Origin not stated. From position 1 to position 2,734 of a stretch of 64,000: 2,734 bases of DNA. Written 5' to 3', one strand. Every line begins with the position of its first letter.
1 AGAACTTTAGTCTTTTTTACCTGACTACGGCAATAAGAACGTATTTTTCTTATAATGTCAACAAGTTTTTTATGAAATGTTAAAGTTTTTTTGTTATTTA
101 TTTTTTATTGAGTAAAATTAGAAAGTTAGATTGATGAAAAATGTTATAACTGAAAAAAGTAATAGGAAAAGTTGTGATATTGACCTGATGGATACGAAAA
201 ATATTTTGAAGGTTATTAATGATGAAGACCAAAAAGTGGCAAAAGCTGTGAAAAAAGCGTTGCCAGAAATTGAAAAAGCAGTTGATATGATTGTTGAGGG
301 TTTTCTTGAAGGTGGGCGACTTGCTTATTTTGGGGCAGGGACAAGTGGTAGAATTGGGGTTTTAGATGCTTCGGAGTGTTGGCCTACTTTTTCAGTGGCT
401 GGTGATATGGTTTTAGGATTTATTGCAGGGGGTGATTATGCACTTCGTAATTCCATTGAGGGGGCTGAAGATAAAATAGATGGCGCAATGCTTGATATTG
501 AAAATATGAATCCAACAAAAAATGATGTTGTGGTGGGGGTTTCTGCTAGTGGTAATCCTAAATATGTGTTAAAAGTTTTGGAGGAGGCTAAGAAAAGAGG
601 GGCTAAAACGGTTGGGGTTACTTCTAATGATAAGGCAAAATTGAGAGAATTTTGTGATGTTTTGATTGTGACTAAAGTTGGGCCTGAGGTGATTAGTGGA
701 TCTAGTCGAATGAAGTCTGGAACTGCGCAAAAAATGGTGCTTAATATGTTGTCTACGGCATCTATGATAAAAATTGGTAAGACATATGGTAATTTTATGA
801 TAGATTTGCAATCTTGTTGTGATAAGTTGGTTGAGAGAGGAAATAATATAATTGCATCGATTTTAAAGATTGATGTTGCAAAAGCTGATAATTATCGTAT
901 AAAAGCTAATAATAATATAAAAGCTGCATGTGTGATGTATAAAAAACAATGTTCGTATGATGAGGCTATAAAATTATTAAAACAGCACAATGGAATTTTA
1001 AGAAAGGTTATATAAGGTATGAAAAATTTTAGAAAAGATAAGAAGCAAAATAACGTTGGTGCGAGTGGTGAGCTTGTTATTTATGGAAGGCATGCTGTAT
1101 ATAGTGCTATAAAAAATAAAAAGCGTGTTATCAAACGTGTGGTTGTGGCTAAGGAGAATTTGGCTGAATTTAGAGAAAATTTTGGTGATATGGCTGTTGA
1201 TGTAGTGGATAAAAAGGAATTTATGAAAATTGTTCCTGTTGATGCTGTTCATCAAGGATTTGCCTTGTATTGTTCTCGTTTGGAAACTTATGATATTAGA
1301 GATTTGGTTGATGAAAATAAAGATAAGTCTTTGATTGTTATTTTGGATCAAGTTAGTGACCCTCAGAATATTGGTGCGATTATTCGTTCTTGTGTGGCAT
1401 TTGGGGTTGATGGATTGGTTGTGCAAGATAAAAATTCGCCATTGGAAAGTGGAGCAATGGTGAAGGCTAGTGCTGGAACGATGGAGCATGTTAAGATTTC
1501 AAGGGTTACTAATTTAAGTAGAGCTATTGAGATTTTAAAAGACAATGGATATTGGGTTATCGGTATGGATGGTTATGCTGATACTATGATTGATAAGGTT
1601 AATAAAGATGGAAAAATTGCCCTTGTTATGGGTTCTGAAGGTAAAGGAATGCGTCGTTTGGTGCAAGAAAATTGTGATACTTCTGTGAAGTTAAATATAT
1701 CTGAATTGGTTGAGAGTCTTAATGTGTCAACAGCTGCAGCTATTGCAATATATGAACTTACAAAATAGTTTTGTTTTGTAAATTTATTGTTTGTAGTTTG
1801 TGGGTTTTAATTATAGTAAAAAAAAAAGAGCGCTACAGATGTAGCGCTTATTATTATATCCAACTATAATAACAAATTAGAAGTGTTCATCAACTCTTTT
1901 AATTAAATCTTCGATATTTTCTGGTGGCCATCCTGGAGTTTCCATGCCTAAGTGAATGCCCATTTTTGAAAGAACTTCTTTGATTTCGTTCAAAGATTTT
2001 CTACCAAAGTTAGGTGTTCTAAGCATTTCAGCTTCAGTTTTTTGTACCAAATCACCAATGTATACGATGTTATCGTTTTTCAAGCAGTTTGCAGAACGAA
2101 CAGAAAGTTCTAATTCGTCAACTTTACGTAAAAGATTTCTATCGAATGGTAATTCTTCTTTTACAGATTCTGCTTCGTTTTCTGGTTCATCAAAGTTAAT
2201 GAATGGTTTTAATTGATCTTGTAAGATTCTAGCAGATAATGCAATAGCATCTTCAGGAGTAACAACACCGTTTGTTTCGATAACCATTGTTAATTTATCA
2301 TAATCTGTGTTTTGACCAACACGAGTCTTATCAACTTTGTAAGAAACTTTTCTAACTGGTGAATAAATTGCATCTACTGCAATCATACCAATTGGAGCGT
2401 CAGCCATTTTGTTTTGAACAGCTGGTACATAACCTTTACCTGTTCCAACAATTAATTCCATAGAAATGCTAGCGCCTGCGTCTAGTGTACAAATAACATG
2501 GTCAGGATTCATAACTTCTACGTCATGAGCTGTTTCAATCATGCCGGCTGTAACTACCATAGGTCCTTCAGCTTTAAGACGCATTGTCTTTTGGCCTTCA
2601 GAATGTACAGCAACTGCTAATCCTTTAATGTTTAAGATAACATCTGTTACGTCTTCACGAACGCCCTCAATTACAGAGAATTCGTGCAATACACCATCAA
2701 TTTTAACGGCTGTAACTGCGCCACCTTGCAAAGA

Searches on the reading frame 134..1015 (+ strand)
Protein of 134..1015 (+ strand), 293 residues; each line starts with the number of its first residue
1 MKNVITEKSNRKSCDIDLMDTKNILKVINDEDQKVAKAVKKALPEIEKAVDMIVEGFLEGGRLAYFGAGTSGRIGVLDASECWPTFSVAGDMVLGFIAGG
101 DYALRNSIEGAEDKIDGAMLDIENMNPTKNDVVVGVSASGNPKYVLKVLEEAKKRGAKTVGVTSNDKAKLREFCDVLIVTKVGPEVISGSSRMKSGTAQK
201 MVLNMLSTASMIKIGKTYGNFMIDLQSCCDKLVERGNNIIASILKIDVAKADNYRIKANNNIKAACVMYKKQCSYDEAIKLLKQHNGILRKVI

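Call 50: search_protein_families(library=ncbifam, proteins=[window:134-1015:+], max_evalue=0.00001)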
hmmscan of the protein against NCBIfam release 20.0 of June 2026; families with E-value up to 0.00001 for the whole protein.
window:134-1015:+ (293 aa): 14 families
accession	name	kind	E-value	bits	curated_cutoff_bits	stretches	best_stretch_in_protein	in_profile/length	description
NF003915.0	PRK05441.1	subfamily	4.9e-111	370.5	168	1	2-293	4-295/300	N-acetylmuramic acid 6-phosphate etherase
NF009222.0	PRK12570.1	subfamily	1.2e-104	349.5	255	1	2-293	11-302/307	N-acetylmuramic acid 6-phosphate etherase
TIGR00274.1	TIGR00274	equivalog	3.9e-103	344.5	302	1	4-293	1-290/291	N-acetylmuramic acid 6-phosphate etherase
TIGR00441.1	gmhA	equivalog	6.2e-10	39.4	209.45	1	128-179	78-129/154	D-sedoheptulose 7-phosphate isomerase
NF002805.0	PRK02947.1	subfamily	7.5e-09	35.1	135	1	33-168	13-146/247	sugar isomerase domain-containing protein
NF001628.0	PRK00414.1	equivalog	9.5e-09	35.1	265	1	128-179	110-161/192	D-sedoheptulose 7-phosphate isomerase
TIGR01135.1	glmS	equivalog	2e-08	33.2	418.05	1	128-221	337-428/607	glutamine--fructose-6-phosphate transaminase (isomerizing)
NF001484.0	PRK00331.1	subfamily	4.6e-08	31.9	381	1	125-227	329-429/601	isomerizing glutamine--fructose-6-phosphate transaminase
NF040776.2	AlsR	equivalog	6.2e-08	31.9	400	1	128-182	175-229/279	transcriptional repressor AlsR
NF008458.0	PRK11337.1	equivalog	2.4e-07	30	378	1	128-181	187-240/293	MurR/RpiR family transcriptional regulator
NF008451.0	PRK11302.1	subfamily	2.7e-07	30.4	296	0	119-219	165-263/286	transcriptional regulator HexR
TIGR03127.2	RuMP_HxlB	equivalog_domain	2.4e-06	27.6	160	1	128-181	71-124/178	6-phospho-3-hexuloisomerase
NF012026.0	PRK15482.1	equivalog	3.3e-06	26.8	408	1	129-207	182-259/285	HTH-type transcriptional regulator MurR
NF010701.0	PRK14101.1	equivalog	4.4e-06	25.2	920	0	128-213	514-597/638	bifunctional transcriptional regulator/glucokinase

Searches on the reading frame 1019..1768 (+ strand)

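Call 50: search_protein_families(library=ncbifam, proteins=[window:1019-1768:+], max_evalue=0.00001)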
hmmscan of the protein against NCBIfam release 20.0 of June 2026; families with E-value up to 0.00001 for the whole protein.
window:1019-1768:+ (249 aa): 9 families
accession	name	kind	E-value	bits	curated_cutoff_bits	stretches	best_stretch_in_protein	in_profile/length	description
TIGR00186.1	rRNA_methyl_3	equivalog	1.9e-59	201.1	160.15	1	20-248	4-237/240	23S rRNA (guanosine(2251)-2'-O)-methyltransferase RlmB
NF008386.0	PRK11181.1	equivalog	3.3e-43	147.7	366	1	20-247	4-238/244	23S rRNA (guanosine(2251)-2'-O)-methyltransferase RlmB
NF008117.0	PRK10864.1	equivalog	5.1e-37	127.9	267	1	18-246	106-337/344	tRNA/rRNA methyltransferase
NF000477.1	NshR_TsnR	equivalog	9e-18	64.6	425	1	98-246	110-259/266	NshR/TsnR family 23S rRNA methyltransferase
NF008295.0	PRK11081.1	equivalog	4.6e-17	62.3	227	1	93-247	9-161/230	tRNA (guanosine(18)-2'-O)-methyltransferase TrmH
TIGR00185.1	tRNA_yibK_trmL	equivalog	1.1e-15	57.8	190.6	1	107-249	4-146/154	tRNA (uridine(34)/cytosine(34)/5-carboxymethylaminomethyluridine(34)-2'-O)-methyltransferase TrmL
NF000035.1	nosihep_NshR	exception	3e-14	53.1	500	1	103-246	115-259/274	NshR family nosiheptide/thiostrepton resistance 23S rRNA methyltransferase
TIGR00050.1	rRNA_methyl_1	subfamily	4.7e-11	43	167.15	1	194-248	100-154/233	TrmJ/YjtD family RNA methyltransferase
NF041077.1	tRNAmeth_TrmJ_Sulfolob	equivalog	3.5e-06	26.8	350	0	112-249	9-153/229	tRNA (cytidine-2'-O-)-methyltransferase TrmJ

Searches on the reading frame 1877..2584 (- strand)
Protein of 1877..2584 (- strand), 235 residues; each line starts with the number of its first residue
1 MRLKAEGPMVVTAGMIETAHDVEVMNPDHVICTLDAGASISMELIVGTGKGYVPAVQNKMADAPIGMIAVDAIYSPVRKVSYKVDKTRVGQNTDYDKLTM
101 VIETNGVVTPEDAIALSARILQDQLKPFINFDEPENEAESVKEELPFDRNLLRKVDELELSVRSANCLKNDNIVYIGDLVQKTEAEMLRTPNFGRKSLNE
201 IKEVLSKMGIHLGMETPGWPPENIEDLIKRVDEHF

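Call 51: search_protein_families(library=ncbifam, proteins=[window:1877-2584:-], max_evalue=0.00001)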
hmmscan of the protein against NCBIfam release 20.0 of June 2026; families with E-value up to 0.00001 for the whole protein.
window:1877-2584:- (235 aa): 8 families
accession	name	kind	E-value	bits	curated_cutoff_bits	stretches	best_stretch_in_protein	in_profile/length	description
NF003513.0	PRK05182.1-2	equivalog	8.7e-112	373.4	302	1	1-234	103-337/338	DNA-directed RNA polymerase subunit alpha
TIGR02027.1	rpoA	equivalog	2.6e-78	263.2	227.8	1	1-215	79-298/298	DNA-directed RNA polymerase subunit alpha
NF003519.0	PRK05182.2-5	equivalog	7.3e-74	248.6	277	1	2-215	100-317/320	DNA-directed RNA polymerase subunit alpha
NF003515.0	PRK05182.2-1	equivalog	4.4e-69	233.1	406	1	2-213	98-311/314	DNA-directed RNA polymerase subunit alpha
NF003518.0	PRK05182.2-4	equivalog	1.6e-63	214.8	523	1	2-212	96-308/312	DNA-directed RNA polymerase subunit alpha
NF003517.0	PRK05182.2-3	equivalog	1.3e-59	201.9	356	1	4-231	111-334/344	DNA-directed RNA polymerase subunit alpha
NF003514.0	PRK05182.1-4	equivalog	6.7e-58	195.9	434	1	1-226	95-322/338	DNA-directed RNA polymerase subunit alpha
NF003516.0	PRK05182.2-2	equivalog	1.1e-56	192.3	353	1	2-213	98-308/315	DNA-directed RNA polymerase subunit alpha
